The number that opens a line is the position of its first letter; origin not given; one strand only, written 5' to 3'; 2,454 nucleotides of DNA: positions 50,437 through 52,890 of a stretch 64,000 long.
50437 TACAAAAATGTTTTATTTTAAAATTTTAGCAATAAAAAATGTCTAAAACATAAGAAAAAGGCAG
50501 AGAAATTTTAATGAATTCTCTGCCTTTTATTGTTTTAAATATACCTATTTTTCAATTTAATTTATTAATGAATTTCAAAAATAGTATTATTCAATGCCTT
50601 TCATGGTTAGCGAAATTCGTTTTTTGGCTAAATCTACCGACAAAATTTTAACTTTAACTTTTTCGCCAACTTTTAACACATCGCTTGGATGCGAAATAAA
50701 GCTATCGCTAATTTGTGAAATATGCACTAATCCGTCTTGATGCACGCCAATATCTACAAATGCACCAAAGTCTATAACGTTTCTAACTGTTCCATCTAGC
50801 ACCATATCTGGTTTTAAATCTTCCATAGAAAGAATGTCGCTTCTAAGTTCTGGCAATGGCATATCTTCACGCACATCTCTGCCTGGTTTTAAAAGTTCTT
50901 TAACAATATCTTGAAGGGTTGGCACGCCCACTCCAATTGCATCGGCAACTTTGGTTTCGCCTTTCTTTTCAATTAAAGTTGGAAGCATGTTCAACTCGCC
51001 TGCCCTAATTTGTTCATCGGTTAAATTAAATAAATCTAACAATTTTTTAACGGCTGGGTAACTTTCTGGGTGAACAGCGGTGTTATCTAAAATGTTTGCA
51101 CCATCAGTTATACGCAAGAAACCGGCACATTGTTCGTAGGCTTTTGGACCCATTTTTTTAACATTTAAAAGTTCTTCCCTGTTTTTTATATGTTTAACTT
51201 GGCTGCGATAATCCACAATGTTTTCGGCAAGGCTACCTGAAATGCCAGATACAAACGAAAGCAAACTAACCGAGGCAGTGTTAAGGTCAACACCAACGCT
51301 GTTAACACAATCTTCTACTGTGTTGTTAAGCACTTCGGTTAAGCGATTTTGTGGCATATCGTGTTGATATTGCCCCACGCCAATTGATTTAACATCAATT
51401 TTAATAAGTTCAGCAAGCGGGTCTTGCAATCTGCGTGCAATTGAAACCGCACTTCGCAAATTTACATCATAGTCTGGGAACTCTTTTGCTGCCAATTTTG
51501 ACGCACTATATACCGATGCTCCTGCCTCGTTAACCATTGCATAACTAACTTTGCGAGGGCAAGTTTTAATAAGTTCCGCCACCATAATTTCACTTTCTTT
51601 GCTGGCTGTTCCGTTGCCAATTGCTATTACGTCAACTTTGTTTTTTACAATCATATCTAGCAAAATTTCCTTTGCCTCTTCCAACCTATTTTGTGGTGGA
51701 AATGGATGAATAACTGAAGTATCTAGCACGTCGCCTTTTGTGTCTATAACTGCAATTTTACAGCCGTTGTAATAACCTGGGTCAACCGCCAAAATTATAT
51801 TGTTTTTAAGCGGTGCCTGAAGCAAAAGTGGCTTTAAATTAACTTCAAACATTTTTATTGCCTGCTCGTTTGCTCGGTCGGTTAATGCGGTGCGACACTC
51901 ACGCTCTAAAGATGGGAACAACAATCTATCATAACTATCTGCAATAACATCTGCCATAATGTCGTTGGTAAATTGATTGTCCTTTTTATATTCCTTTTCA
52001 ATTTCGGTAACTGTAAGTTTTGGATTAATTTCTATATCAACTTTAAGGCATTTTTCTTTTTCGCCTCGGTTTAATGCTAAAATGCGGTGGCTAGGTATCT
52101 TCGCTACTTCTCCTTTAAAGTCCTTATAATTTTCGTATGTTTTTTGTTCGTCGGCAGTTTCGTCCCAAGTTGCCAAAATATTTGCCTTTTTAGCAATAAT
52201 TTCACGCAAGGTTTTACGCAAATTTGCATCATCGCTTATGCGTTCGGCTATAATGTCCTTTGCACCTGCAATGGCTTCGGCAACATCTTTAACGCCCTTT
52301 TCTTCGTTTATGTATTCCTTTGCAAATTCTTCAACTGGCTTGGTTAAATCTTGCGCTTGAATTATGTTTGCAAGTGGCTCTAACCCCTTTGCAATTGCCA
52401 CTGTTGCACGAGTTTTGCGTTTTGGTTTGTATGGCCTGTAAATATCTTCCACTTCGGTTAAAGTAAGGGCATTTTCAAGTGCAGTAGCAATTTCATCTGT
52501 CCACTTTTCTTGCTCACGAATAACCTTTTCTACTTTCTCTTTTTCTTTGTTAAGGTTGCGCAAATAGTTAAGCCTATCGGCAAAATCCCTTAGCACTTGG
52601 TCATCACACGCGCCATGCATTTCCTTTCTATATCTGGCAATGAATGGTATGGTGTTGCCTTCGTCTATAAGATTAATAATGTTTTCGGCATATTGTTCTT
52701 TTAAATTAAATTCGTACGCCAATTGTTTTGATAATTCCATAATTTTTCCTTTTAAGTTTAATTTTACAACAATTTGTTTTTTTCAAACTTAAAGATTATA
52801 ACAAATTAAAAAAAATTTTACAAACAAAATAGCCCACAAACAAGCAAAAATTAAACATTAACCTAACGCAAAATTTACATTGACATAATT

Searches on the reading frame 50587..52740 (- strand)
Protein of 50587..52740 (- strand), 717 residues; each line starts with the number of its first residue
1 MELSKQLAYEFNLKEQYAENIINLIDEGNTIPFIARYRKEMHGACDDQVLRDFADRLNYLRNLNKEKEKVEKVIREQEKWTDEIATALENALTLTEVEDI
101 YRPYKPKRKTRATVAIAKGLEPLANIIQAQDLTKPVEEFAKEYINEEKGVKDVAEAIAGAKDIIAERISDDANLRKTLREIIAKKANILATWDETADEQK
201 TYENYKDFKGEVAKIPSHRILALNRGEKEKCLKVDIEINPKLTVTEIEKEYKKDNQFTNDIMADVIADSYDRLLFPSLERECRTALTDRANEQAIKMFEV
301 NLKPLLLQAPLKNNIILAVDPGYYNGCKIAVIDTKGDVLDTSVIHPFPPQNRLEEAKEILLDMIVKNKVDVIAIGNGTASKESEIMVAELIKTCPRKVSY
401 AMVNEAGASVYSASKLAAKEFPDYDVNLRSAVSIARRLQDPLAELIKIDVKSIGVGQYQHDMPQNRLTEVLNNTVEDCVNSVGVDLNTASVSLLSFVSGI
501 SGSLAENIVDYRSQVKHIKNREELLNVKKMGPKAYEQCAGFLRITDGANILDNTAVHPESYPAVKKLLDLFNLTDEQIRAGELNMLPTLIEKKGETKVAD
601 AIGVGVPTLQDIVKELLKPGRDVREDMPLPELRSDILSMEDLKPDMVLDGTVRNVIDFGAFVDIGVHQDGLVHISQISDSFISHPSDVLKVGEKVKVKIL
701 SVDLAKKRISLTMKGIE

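Call 16: search_protein_families(library=pfam, proteins=[window:50587-52740:-], max_evalue=0.00001)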
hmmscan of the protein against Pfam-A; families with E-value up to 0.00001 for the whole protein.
window:50587-52740:- (717 aa): 9 families
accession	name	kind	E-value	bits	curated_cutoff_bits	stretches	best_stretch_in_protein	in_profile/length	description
PF16921.10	Tex_YqgF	-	2.8e-52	176.9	27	1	315-439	2-126/126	Tex protein YqgF-like domain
PF22706.1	Tex_central_region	-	9.7e-32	110.8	27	1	136-298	6-178/178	Tex central region-like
PF12836.13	HHH_3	-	1e-26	93.2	27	1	479-543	1-65/65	Helix-hairpin-helix motif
PF09371.15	Tex_N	-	1.3e-25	89.4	32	1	2-74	2-74/75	Tex-like protein N-terminal domain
PF00575.29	S1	-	1.8e-20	73.5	22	1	643-714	3-74/74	S1 RNA binding domain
PF17674.7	HHH_9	-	8.4e-19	68.6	23.1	1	549-624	1-70/70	HHH domain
PF14639.11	YqgF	-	8.9e-11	42.2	35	1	330-446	24-147/150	Holliday-junction resolvase-like of SPT6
PF23459.1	S1_RRP5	-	5.7e-10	40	27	1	642-711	1-70/72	RRP5 S1 domain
PF14635.12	HHH_7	-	1e-09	39.1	27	1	449-544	2-103/104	Helix-hairpin-helix motif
